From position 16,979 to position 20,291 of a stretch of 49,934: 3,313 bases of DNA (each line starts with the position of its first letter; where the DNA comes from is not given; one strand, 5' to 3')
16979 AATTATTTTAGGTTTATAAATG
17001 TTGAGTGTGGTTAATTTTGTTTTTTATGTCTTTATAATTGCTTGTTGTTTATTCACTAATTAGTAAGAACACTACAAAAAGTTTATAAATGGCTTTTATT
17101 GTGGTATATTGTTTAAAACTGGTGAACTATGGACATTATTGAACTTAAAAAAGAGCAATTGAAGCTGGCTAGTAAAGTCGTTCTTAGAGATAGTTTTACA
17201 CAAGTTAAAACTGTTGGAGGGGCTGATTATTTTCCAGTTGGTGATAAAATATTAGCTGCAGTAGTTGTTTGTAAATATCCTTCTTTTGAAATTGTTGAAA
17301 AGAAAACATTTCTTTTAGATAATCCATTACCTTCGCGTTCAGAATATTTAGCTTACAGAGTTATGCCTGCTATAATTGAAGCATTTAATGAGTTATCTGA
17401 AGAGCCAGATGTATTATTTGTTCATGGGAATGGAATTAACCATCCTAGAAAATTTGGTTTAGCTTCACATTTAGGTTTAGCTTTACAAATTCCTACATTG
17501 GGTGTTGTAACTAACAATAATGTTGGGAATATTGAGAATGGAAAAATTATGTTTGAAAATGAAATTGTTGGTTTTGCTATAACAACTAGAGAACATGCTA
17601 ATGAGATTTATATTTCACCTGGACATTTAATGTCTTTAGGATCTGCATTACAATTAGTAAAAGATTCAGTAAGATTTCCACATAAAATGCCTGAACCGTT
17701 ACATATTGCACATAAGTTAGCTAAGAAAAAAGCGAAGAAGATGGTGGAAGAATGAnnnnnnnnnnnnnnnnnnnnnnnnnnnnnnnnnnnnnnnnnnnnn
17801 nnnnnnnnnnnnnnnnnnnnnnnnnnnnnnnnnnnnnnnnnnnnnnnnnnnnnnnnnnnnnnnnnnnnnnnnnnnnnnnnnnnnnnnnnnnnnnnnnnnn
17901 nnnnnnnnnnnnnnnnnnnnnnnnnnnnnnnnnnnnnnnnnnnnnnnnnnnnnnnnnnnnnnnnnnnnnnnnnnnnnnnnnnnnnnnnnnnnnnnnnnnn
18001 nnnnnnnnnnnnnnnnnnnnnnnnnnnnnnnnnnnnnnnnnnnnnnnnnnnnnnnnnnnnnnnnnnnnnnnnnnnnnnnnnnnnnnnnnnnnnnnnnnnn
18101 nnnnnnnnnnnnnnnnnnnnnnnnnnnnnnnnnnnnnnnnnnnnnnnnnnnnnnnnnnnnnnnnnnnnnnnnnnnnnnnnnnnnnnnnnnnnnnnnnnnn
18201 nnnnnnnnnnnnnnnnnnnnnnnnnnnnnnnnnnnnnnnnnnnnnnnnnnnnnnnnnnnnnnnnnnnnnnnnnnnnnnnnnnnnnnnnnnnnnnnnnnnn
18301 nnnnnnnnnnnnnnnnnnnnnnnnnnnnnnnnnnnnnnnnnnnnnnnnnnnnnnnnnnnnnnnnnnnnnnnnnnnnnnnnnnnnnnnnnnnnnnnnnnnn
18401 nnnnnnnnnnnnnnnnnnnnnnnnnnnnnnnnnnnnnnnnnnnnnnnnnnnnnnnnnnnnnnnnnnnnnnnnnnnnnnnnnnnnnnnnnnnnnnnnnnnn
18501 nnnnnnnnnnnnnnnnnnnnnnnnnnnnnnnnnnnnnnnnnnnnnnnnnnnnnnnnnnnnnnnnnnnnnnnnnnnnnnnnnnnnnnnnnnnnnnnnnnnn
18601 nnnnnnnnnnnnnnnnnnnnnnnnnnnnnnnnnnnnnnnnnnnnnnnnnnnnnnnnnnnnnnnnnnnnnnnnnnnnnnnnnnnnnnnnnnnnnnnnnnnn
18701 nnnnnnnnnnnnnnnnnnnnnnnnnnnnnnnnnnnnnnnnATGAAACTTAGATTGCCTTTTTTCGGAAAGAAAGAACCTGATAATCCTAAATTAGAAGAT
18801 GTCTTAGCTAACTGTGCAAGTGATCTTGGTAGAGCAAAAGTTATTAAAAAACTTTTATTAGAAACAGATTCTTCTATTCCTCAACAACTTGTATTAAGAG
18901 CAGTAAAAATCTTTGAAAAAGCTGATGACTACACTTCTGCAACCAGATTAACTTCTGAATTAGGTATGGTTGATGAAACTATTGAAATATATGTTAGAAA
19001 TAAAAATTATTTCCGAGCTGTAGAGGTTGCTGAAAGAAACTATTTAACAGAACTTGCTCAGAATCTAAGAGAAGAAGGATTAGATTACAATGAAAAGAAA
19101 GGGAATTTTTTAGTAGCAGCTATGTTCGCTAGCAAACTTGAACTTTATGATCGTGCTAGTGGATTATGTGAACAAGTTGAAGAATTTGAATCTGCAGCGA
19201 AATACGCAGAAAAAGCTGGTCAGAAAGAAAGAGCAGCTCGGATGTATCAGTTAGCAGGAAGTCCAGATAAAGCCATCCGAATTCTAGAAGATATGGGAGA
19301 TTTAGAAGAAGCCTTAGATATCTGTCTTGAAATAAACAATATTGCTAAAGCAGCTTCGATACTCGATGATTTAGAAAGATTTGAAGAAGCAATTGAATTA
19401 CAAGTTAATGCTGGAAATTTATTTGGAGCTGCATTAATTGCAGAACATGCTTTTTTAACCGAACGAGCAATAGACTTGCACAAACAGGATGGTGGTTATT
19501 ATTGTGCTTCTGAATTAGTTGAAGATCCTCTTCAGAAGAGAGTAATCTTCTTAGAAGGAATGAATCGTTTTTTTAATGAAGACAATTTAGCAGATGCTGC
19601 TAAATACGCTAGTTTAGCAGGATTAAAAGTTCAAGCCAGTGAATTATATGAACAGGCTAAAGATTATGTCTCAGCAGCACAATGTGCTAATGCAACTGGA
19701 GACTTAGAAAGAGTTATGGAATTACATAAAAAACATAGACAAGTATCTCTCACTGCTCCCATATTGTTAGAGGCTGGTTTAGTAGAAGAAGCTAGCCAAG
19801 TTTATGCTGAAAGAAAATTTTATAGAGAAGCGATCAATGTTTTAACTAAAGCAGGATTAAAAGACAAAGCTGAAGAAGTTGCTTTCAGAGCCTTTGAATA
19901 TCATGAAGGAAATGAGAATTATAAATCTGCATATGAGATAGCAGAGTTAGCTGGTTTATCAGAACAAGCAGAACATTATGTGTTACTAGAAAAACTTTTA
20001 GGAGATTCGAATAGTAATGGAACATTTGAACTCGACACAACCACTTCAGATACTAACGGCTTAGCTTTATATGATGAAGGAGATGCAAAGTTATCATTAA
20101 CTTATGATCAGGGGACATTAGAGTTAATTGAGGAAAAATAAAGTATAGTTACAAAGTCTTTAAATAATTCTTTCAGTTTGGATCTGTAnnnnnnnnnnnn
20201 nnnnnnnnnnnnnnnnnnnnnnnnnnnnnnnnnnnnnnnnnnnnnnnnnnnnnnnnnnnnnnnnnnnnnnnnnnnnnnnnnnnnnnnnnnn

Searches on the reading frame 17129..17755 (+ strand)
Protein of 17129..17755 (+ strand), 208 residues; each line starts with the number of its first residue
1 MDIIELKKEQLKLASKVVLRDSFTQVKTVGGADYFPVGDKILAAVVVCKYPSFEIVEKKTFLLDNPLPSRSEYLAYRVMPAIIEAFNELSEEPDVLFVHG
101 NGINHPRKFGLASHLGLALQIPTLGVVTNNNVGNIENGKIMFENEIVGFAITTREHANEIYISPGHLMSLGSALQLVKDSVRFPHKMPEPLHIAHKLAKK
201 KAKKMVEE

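Call 36: search_protein_families(library=pfam, proteins=[window:17129-17755:+], max_evalue=0.001)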
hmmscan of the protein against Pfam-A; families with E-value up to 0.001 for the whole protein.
window:17129-17755:+ (208 aa): 1 family
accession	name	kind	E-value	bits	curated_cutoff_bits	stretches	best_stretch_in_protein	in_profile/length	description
PF04493.20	Endonuclease_5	-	5.5e-46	157.2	23.4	1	12-196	2-198/198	Endonuclease V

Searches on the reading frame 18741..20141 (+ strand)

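Call 36: search_protein_families(library=pfam, proteins=[window:18741-20141:+], max_evalue=0.001)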
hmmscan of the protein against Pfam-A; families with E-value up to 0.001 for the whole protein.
window:18741-20141:+ (466 aa): 5 families
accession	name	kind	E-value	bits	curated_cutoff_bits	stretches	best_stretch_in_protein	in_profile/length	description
PF00637.26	Clathrin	-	2.4e-12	47.3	29.6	1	11-119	37-141/143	Region in Clathrin and VPS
PF23774.1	TPR_GEMI5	-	4.6e-09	36.6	33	0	152-208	137-192/209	GEMI5 TPR domain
PF24762.1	TPR_IF140-IFT172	-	1.8e-06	27.3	26.8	1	54-334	189-457/486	IF140/IFT172 TPR domain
PF25295.1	TPR_IFT122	-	0.00012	21.8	75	0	87-202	75-188/381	IFT122, TPR domain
PF25170.1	TPR_WDR35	-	0.00015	22.1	27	0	283-316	7-40/68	WD repeat-containing protein 35, TPR repeats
